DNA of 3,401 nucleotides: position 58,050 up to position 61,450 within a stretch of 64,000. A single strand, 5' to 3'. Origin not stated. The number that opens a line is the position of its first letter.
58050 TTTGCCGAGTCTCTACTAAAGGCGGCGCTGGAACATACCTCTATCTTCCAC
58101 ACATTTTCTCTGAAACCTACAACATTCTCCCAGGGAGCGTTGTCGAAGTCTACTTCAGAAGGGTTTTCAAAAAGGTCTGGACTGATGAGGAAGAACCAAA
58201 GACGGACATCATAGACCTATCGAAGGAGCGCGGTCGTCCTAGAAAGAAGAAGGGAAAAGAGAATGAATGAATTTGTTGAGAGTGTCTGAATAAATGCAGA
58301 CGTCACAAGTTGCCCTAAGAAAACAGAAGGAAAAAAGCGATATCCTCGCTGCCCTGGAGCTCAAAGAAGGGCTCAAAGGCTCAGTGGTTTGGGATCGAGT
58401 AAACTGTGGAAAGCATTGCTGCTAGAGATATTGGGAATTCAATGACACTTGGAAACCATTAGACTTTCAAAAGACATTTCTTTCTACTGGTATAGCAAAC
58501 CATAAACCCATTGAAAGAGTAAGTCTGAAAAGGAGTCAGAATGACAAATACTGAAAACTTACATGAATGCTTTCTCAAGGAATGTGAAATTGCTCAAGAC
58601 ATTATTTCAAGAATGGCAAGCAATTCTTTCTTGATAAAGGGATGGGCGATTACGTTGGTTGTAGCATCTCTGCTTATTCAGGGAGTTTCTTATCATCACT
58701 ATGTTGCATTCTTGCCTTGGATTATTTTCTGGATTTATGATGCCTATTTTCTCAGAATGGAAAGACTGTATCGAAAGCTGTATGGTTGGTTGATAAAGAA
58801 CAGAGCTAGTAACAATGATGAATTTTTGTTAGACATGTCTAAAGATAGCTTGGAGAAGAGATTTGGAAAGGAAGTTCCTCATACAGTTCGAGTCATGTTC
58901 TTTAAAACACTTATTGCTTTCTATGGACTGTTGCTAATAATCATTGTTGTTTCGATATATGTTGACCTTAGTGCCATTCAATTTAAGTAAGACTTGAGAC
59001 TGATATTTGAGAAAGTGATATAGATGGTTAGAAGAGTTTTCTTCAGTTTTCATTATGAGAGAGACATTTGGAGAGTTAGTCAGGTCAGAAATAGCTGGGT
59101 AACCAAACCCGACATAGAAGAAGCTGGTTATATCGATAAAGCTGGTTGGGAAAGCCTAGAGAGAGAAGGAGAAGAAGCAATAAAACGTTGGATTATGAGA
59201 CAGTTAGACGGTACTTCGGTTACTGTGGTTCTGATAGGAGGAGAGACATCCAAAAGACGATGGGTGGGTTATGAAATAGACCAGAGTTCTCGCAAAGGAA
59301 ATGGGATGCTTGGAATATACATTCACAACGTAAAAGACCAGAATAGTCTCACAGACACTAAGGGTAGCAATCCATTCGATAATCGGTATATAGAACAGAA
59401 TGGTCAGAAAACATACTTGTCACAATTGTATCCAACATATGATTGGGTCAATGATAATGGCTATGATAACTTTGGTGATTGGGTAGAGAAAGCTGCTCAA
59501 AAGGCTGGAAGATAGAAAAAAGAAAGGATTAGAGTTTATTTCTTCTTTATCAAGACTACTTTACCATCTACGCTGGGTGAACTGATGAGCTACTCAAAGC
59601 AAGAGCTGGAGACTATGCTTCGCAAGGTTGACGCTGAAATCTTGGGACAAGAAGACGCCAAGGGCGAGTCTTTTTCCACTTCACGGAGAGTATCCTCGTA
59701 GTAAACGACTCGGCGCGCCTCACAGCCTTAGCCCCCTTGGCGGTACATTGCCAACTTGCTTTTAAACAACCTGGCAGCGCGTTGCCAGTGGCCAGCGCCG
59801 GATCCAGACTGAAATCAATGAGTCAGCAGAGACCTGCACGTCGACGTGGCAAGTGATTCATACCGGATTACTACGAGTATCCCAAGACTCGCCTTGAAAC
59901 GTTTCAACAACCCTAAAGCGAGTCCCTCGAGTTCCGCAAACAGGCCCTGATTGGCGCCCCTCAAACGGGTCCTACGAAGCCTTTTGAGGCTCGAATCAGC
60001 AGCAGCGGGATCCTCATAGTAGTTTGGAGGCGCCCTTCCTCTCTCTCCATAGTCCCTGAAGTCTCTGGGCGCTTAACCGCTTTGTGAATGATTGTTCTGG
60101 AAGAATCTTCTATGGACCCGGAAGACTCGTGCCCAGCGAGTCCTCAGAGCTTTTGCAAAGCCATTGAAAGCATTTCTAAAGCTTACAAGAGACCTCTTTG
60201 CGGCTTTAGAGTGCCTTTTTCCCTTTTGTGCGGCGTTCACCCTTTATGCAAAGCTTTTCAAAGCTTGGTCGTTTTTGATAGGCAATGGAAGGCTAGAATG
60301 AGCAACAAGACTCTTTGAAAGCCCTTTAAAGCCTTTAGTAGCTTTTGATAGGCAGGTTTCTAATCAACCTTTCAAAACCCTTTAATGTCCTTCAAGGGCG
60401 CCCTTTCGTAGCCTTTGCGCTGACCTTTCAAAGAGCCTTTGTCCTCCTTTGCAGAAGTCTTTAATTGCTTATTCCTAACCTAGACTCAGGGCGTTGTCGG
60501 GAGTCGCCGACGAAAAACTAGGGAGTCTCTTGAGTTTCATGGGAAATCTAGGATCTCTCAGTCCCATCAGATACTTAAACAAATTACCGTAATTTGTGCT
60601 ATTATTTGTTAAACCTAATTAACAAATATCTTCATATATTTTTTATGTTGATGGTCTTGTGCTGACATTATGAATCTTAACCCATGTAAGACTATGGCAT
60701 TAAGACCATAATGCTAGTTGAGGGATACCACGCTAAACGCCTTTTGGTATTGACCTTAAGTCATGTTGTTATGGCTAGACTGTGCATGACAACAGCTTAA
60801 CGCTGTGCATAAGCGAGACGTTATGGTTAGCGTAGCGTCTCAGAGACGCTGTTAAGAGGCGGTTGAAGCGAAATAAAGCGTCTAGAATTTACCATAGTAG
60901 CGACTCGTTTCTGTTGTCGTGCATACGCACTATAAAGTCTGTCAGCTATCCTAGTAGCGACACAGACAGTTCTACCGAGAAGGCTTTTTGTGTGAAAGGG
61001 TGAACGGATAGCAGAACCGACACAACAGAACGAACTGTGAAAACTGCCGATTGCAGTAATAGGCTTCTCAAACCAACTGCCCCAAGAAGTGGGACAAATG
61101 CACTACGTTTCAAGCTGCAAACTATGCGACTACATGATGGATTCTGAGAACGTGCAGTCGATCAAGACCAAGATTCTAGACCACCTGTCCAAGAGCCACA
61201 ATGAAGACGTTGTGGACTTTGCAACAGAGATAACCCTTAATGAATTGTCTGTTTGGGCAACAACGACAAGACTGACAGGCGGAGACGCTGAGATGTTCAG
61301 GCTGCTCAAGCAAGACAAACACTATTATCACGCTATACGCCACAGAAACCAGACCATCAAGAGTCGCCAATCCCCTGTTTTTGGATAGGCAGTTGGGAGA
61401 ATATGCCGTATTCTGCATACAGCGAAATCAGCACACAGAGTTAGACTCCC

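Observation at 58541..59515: TIR-like (DUF1863/ThsB-type) gene paired with a small 3-TM protein: candidate minimal TIR-to-membrane-effector defence module in an archaeal mobile element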

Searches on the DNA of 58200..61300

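Call 84: search_rna_families(source=window, start=58200, end=61300, threshold=evalue, max_evalue=1)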
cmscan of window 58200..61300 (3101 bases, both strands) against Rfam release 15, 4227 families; matches with E-value up to 1: 0.
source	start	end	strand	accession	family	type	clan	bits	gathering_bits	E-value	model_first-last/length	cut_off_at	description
